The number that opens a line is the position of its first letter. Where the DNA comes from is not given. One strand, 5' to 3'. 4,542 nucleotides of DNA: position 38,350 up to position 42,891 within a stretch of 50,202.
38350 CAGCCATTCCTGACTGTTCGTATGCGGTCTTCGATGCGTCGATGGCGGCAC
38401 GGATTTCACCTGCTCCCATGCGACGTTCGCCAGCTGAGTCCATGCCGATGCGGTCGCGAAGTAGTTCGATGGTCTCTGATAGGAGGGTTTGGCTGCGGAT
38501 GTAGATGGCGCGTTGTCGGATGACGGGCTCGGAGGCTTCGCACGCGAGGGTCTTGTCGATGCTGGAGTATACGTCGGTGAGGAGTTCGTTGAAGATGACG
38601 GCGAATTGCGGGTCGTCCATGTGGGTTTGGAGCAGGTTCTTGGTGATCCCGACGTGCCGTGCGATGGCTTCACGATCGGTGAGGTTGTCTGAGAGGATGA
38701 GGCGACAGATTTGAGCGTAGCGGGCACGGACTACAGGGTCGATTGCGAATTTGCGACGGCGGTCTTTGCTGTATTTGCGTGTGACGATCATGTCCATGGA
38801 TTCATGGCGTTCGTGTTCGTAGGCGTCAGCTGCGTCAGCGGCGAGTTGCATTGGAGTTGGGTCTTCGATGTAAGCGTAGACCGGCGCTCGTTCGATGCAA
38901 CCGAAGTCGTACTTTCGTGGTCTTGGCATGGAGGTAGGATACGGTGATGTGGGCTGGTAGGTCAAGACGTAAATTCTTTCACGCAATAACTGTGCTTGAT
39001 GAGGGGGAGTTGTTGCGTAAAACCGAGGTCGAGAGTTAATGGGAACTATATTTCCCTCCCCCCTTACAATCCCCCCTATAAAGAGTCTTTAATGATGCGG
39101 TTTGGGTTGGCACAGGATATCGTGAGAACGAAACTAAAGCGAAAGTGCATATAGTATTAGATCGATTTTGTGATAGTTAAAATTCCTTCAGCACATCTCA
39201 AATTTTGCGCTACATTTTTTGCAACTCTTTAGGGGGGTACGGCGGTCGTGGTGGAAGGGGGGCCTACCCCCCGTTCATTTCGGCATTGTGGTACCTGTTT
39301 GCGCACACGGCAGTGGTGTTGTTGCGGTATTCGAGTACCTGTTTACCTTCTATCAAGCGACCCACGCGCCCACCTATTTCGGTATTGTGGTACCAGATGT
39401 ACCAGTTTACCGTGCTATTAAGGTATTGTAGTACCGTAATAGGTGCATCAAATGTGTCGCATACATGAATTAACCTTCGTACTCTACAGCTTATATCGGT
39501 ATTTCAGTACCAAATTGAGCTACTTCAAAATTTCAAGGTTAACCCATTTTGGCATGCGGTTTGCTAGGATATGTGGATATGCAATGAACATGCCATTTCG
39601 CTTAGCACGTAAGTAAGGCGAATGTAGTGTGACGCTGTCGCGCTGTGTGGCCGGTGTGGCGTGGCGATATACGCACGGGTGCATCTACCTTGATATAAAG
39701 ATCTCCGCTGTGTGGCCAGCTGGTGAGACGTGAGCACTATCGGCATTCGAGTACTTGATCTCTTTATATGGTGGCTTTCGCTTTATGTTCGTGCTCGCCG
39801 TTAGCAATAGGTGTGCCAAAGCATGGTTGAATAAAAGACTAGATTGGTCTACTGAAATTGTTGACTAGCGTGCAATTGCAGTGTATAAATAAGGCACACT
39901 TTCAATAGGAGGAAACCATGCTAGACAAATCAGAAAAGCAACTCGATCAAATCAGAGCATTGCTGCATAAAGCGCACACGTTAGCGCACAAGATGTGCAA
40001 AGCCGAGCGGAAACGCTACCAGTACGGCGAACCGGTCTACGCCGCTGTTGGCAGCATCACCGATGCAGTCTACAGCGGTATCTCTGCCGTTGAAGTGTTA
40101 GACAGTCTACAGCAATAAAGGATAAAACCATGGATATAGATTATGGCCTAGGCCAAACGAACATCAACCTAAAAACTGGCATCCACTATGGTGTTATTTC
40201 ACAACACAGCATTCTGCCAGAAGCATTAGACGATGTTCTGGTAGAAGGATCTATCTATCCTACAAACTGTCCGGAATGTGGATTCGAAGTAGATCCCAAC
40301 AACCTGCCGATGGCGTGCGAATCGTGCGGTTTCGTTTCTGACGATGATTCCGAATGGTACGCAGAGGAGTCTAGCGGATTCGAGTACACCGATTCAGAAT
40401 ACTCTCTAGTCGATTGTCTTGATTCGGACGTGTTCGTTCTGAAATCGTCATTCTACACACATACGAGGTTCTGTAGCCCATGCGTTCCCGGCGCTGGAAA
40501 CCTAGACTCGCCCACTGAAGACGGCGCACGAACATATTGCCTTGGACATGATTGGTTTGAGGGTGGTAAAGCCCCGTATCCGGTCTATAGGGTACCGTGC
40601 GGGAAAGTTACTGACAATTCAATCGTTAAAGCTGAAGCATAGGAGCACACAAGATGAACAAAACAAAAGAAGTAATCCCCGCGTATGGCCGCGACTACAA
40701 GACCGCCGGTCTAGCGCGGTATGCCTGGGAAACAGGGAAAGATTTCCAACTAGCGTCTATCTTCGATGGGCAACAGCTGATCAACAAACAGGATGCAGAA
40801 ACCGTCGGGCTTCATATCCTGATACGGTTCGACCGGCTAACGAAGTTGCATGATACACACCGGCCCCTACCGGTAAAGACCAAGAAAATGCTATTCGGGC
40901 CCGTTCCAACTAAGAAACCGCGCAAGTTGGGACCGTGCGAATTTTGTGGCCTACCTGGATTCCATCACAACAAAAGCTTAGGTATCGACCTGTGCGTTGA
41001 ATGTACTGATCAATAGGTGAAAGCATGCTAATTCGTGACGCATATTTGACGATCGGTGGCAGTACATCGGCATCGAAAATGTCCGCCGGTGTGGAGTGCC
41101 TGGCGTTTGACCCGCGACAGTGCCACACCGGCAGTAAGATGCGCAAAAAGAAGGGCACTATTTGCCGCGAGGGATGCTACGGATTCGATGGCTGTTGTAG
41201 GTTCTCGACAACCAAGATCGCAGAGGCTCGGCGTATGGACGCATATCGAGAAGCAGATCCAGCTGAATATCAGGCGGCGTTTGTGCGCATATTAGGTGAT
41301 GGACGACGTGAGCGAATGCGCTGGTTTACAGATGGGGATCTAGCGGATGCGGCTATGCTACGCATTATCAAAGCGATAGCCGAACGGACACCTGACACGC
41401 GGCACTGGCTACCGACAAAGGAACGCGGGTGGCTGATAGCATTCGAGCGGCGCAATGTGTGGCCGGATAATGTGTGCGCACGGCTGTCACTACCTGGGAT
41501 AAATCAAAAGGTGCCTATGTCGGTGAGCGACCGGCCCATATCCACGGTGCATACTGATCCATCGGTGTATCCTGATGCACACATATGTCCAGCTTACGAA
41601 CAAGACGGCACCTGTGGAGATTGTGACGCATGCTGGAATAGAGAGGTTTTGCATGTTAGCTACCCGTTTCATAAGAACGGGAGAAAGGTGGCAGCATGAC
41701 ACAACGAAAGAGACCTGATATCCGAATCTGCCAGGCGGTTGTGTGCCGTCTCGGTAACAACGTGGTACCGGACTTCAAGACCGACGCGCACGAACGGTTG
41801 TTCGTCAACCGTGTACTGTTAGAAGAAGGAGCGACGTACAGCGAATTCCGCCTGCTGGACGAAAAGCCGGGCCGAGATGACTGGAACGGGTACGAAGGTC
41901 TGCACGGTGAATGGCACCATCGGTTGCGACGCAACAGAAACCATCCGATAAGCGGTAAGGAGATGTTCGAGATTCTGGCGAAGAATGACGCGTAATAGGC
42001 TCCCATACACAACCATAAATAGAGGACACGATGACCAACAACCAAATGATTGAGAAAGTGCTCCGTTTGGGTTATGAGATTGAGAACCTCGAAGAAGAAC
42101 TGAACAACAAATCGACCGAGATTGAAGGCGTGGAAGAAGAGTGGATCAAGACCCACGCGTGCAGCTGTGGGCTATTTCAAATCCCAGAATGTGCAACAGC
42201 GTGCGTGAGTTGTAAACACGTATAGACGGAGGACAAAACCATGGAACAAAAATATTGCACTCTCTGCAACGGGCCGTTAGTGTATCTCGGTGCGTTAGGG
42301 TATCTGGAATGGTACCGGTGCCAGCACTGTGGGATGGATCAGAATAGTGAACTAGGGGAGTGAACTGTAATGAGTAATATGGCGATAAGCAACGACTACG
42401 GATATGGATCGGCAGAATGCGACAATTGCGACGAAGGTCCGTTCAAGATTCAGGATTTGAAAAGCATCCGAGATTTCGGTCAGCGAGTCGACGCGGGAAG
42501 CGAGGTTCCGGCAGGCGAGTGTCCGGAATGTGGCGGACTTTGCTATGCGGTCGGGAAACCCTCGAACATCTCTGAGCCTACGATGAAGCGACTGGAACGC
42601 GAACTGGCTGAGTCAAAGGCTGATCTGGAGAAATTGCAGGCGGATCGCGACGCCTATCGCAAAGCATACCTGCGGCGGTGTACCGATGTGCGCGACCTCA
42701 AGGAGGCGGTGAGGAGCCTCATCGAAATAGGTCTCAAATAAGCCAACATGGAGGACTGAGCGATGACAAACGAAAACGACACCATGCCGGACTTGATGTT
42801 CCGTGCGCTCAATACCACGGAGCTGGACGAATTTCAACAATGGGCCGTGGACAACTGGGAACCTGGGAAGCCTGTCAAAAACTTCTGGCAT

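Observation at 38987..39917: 0.93-kb divergent control region with a six-copy 16-bp iteron array, inverted repeats and a G6/C6 hairpin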

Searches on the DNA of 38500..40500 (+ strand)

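Call 6: search_dna_similar(query=window:38987-39917:+, collection=phages, mode=distant, max_rows=30)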
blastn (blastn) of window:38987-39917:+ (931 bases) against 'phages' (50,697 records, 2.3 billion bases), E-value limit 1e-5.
No match.

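Call 10: search_rna_families(source=window, start=38500, end=40500, threshold=evalue, max_evalue=1)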
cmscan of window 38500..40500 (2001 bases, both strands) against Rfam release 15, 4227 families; matches with E-value up to 1: 0.
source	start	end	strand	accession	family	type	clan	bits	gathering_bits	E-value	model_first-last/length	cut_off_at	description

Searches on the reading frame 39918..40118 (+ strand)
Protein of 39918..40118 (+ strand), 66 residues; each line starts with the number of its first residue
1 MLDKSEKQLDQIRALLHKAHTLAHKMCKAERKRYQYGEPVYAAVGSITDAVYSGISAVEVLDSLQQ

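Call 13: search_protein_families(library=pfam, proteins=[window:39918-40118:+], max_evalue=0.01)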
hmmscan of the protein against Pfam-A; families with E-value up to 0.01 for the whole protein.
window:39918-40118:+ (66 aa): 0 families

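Call 14: search_protein_families(library=phrogs, proteins=[window:39918-40118:+], max_evalue=0.01)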
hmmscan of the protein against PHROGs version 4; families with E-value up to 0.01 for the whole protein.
window:39918-40118:+ (66 aa): 0 families

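Call 97: find_encoding_contigs(protein=window:39918-40118:+, flank=6000, max_places=5)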
Protein window:39918-40118:+ (66 aa): no gene with exactly this product is on record in the collection.

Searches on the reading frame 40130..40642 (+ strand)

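Call 13: search_protein_families(library=pfam, proteins=[window:40130-40642:+], max_evalue=0.01)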
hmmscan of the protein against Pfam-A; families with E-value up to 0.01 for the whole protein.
window:40130-40642:+ (170 aa): 2 families
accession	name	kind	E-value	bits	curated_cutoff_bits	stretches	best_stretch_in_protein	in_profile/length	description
PF08271.17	Zn_Ribbon_TF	-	0.0025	17.7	29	1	47-74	3-33/43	TFIIB zinc-binding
PF24460.1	DUF7575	-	0.0091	15.8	28.5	0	45-56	4-15/28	Domain of unknown function (DUF7575)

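Call 14: search_protein_families(library=phrogs, proteins=[window:40130-40642:+], max_evalue=0.01)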
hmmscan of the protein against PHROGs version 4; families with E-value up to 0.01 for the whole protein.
window:40130-40642:+ (170 aa): 0 families

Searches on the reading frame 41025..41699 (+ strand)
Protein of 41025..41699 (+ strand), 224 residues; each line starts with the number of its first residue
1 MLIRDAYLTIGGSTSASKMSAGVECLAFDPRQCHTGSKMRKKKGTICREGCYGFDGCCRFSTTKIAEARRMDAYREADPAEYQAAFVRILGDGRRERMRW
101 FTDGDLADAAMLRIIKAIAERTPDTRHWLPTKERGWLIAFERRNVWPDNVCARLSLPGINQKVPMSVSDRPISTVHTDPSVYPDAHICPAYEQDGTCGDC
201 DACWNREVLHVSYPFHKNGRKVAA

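Call 13: search_protein_families(library=pfam, proteins=[window:41025-41699:+], max_evalue=0.01)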
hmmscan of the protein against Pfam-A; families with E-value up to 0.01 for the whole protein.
window:41025-41699:+ (224 aa): 1 family
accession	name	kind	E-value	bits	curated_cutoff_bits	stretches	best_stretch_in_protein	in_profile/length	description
PF17338.8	GP88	-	9.1e-18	65.4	24.4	1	44-205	42-229/230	Gene product 88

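Call 14: search_protein_families(library=phrogs, proteins=[window:41025-41699:+], max_evalue=0.01)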
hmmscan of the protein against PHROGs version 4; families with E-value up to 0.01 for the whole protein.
window:41025-41699:+ (224 aa): 1 family
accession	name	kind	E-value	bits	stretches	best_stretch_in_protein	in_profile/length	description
phrog_1392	-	unknown function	9.9e-09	35.9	1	96-217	146-280/296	-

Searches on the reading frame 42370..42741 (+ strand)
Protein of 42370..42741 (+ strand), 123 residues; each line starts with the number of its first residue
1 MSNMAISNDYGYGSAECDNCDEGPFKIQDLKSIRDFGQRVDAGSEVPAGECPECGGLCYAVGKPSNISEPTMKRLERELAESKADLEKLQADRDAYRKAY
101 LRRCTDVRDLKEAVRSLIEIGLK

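Call 13: search_protein_families(library=pfam, proteins=[window:42370-42741:+], max_evalue=0.01)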
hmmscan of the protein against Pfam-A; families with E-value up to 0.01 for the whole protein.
window:42370-42741:+ (123 aa): 1 family
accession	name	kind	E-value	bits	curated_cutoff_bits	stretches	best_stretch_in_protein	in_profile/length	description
PF12325.13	TMF_TATA_bd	-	0.00084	19.9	29.1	1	71-116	20-65/115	TATA element modulatory factor 1 TATA binding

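Call 14: search_protein_families(library=phrogs, proteins=[window:42370-42741:+], max_evalue=0.01)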
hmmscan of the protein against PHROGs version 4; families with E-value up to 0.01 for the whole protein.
window:42370-42741:+ (123 aa): 0 families
